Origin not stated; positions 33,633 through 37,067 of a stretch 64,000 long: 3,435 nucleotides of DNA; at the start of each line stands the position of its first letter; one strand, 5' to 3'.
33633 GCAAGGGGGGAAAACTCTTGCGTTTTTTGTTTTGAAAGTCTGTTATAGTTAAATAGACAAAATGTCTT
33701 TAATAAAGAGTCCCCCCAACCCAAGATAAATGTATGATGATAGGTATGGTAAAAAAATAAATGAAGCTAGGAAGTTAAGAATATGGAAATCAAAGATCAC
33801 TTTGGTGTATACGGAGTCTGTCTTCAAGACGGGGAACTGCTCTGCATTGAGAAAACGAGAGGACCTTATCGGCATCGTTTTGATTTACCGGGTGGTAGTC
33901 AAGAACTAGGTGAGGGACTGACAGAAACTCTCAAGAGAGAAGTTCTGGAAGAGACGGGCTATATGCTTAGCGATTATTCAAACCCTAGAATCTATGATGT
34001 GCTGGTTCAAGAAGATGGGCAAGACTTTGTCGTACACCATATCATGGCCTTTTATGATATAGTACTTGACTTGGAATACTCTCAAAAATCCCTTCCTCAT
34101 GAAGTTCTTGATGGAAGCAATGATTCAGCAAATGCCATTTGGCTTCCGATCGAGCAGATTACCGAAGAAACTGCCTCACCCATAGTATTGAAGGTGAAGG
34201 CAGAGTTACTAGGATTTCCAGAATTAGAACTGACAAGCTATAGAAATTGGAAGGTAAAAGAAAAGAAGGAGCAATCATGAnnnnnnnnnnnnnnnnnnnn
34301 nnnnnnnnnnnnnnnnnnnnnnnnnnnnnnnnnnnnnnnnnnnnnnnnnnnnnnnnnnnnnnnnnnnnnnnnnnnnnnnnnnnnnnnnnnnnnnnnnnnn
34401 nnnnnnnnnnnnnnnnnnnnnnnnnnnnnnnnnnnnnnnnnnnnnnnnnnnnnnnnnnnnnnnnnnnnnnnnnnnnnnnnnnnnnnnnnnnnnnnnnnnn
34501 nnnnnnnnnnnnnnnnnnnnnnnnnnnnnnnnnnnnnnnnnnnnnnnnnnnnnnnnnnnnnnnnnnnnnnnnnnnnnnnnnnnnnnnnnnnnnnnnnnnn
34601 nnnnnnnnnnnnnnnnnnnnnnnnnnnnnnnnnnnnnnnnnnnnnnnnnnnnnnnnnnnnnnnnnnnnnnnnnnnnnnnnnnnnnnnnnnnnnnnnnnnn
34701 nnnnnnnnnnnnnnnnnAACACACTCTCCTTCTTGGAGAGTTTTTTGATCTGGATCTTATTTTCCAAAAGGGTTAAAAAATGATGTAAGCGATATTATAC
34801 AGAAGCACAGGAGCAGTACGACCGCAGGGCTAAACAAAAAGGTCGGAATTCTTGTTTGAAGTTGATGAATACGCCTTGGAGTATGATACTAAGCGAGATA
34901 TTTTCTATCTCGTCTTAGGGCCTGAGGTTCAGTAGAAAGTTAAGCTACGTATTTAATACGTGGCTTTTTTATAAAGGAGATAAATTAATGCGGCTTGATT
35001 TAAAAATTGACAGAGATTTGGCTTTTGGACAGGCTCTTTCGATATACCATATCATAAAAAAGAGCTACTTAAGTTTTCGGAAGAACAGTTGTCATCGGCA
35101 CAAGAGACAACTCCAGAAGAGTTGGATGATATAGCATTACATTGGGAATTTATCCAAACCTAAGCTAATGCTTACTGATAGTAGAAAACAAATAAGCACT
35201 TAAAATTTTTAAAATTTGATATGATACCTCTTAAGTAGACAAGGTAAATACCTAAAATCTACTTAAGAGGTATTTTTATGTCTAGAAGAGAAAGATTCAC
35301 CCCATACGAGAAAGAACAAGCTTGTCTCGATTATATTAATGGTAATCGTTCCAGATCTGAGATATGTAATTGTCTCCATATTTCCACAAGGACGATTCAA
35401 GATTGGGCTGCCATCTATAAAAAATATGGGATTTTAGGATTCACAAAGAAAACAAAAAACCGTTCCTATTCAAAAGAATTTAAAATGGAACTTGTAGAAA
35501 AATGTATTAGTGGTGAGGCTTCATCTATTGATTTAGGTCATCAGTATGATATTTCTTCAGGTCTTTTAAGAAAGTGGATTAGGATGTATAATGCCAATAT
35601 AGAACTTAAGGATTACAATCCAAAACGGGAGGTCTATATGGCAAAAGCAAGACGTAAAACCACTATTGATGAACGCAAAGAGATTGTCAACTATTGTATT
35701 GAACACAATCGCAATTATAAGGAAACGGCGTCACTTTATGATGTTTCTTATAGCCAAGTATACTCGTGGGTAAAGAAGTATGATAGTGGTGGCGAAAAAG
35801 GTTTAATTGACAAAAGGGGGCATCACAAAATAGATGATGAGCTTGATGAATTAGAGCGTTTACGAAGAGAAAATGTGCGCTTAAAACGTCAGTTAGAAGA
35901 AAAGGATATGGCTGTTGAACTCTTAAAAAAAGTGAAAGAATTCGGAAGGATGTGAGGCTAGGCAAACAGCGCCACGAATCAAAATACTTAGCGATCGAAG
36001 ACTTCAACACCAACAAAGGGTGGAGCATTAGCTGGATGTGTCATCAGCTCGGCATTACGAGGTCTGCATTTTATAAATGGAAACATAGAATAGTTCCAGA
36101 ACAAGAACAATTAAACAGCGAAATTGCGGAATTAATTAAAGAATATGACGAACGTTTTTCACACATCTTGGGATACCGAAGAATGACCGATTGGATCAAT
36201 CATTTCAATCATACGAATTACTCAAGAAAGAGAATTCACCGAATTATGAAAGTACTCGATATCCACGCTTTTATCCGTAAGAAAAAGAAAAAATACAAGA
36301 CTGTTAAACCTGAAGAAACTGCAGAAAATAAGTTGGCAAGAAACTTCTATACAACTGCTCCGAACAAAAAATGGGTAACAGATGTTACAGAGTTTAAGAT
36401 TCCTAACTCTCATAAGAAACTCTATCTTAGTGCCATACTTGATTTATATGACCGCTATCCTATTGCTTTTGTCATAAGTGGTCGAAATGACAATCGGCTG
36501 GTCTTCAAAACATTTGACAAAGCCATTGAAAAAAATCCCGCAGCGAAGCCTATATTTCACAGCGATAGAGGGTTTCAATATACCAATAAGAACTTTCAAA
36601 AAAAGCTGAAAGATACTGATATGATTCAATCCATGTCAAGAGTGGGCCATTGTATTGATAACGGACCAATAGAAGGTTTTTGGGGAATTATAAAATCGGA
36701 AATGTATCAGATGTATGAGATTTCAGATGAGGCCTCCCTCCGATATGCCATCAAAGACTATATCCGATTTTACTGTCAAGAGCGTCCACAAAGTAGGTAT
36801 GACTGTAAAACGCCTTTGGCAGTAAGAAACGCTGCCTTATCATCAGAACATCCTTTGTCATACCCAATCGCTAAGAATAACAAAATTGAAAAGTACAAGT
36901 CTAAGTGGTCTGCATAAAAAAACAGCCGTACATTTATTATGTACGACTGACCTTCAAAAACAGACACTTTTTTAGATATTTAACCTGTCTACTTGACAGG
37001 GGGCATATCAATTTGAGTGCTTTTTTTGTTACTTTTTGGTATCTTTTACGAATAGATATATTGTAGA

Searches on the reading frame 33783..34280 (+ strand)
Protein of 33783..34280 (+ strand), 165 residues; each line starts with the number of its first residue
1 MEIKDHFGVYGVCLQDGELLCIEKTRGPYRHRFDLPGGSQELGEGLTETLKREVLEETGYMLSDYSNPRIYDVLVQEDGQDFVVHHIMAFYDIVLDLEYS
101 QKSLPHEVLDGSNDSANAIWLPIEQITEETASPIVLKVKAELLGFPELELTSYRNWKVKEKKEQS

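Call 12: search_protein_families(library=pfam, proteins=[window:33783-34280:+], max_evalue=0.01)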
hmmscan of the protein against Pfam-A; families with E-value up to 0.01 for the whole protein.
window:33783-34280:+ (165 aa): 1 family
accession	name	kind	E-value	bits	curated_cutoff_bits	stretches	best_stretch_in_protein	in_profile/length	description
PF00293.34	NUDIX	-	4.4e-11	43.4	21.1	1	7-131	6-123/134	NUDIX domain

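Call 69: find_encoding_contigs(protein=window:33783-34280:+, flank=10000, max_places=6)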
Protein window:33783-34280:+ (165 aa): 19 contigs read that carry it; 6 places shown.
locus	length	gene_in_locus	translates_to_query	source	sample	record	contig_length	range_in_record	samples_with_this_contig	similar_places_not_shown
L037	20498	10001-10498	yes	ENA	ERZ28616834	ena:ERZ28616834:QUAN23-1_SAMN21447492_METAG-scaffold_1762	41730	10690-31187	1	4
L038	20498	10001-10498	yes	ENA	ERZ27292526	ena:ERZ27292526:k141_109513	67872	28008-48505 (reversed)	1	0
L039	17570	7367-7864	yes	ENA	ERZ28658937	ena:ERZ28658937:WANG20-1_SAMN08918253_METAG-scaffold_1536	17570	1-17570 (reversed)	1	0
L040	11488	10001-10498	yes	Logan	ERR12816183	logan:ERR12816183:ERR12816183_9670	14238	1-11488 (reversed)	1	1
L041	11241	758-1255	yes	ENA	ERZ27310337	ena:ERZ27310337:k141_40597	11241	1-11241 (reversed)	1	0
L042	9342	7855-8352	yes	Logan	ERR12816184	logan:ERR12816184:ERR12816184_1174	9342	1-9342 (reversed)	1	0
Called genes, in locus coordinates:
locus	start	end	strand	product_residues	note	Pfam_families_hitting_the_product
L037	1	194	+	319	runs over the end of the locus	PF22507:DUF6994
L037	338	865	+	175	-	-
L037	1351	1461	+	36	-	-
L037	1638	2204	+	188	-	PF02517:Rce1-like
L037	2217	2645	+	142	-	-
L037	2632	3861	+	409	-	PF13353:Fer4_12, PF04055:Radical_SAM, PF13186:SPASM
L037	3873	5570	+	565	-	PF00664:ABC_membrane, PF02463:SMC_N (faint), PF00005:ABC_tran, PF13304:AAA_21 (faint)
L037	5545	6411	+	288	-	PF13175:AAA_15 (faint), PF00005:ABC_tran, PF13304:AAA_21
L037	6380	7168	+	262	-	-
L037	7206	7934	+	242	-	PF00072:Response_reg, PF04397:LytTR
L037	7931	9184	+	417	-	PF14501:HATPase_c_5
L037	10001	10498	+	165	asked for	PF00293:NUDIX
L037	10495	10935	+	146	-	PF04266:ASCH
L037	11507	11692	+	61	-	PF24313:Paratox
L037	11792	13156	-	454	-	PF00512:HisKA, PF02518:HATPase_c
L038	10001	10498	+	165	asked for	PF00293:NUDIX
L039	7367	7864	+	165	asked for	PF00293:NUDIX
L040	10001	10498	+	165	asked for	PF00293:NUDIX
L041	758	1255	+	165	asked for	PF00293:NUDIX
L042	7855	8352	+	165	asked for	PF00293:NUDIX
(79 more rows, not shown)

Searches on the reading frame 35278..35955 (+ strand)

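Call 13: search_protein_families(library=pfam, proteins=[window:35278-35955:+], max_evalue=0.01)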
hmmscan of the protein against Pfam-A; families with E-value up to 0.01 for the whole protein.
window:35278-35955:+ (225 aa): 12 families
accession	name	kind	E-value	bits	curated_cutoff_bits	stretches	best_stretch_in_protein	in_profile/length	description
PF13518.12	HTH_28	-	1e-28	99.5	25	2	132-181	1-49/52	Helix-turn-helix domain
PF01527.26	HTH_Tnp_1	-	4.6e-23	81.7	24.1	3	124-199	3-74/75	Transposase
PF13384.12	HTH_23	-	1.9e-13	50.2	24.6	1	129-176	3-49/50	Homeodomain-like domain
PF13551.12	HTH_29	-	5e-12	46.2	28.1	1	141-187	9-60/64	Winged helix-turn helix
PF13565.12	HTH_32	-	3.4e-08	34.3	33.7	1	161-199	2-44/73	Homeodomain-like domain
PF13542.12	HTH_Tnp_ISL3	-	5.1e-07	29.5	27.4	0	124-168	8-50/51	Helix-turn-helix domain of transposase family ISL3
PF04218.19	CENP-B_N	-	7e-06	26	21.2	1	4-45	4-44/53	CENP-B N-terminal DNA-binding domain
PF06056.18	Terminase_5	-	3.1e-05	24.3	20.3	0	11-59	2-49/58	Putative ATPase subunit of terminase (gpP-like)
PF12728.13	HTH_17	-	0.0008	20.1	27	0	27-44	5-22/51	Helix-turn-helix domain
PF01710.22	HTH_Tnp_IS630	-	0.0034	17.8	21.3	0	131-193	6-62/119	Transposase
PF13011.12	LZ_Tnp_IS481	-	0.0042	17.8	22.2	0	132-180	13-61/85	leucine-zipper of insertion element IS481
PF06627.17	DUF1153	-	0.0086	16.6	23.5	0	133-176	34-78/87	Protein of unknown function (DUF1153)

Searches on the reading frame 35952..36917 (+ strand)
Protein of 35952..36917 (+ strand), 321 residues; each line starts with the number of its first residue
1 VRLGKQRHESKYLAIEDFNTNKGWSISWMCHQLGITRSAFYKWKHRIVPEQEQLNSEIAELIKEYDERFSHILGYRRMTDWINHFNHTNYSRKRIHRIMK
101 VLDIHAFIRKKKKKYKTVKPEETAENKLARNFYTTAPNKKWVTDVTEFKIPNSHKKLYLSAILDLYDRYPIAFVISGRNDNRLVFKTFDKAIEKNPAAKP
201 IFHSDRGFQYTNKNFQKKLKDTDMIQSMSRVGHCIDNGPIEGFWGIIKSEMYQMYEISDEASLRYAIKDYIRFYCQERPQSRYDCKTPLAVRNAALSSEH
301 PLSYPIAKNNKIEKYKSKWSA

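Call 13: search_protein_families(library=pfam, proteins=[window:35952-36917:+], max_evalue=0.01)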
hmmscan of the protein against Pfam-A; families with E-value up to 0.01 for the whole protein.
window:35952-36917:+ (321 aa): 7 families
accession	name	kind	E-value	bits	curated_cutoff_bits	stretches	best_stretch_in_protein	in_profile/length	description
PF00665.32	rve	-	2.5e-24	85.9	32.6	1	135-234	2-102/102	Integrase core domain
PF13276.12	HTH_21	-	3.1e-12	47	28.1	1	56-112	4-60/60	HTH-like domain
PF13683.12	rve_3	-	3.4e-08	33.6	26.5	1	226-288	5-67/67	Integrase core domain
PF13333.12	rve_2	-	8e-07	29.5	22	1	241-295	1-55/56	Integrase core domain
PF13022.12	HTH_Tnp_1_2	-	0.0011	19.5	27.9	1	5-46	11-49/122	Helix-turn-helix of insertion element transposase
PF13551.12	HTH_29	-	0.0014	19.1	28.1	1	21-47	9-36/64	Winged helix-turn helix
PF13518.12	HTH_28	-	0.0019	18.6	25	1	22-46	11-35/52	Helix-turn-helix domain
